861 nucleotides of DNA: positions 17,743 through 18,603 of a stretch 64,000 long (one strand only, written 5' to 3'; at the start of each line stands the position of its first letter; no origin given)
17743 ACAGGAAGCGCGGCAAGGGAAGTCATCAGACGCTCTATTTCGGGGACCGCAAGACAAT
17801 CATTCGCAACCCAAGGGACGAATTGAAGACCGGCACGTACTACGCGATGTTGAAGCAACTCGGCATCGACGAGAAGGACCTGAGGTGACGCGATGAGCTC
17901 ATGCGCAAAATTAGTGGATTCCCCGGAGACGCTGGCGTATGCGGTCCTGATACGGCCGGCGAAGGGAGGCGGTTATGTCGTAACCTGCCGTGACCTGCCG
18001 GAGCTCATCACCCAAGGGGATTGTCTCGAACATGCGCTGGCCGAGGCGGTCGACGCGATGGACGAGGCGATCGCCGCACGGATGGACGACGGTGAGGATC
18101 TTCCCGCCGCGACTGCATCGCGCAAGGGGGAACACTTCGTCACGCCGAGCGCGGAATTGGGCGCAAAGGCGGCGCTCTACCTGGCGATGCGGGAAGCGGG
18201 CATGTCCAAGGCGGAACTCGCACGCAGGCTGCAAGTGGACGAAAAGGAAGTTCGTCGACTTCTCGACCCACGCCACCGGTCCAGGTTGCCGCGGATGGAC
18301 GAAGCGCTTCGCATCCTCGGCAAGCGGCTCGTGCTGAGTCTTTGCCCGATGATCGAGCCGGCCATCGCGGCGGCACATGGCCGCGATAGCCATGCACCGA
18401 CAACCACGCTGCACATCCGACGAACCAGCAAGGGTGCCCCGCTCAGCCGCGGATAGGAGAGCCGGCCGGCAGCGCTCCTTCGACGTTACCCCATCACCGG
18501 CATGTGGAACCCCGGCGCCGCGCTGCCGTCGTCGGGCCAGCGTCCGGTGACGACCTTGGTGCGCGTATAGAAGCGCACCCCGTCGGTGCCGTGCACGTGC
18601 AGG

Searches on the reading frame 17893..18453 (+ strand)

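Call 69: search_protein_families(library=pfam, proteins=[window:17893-18453:+], max_evalue=0.01)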
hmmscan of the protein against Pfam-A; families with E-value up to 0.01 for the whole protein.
window:17893-18453:+ (187 aa): 4 families
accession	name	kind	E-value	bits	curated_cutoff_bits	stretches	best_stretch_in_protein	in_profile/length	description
PF15919.11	HicB_lk_antitox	-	9.7e-06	26.2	27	1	16-75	1-60/123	HicB_like antitoxin of bacterial toxin-antitoxin system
PF15970.11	HicB-like_2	-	0.00072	20.1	30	1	25-81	12-68/81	HicB_like antitoxin of bacterial toxin-antitoxin system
PF04218.19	CENP-B_N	-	0.0047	17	21.2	0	101-125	20-44/53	CENP-B N-terminal DNA-binding domain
PF13560.12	HTH_31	-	0.008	16.9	27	1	99-143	10-55/64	Helix-turn-helix domain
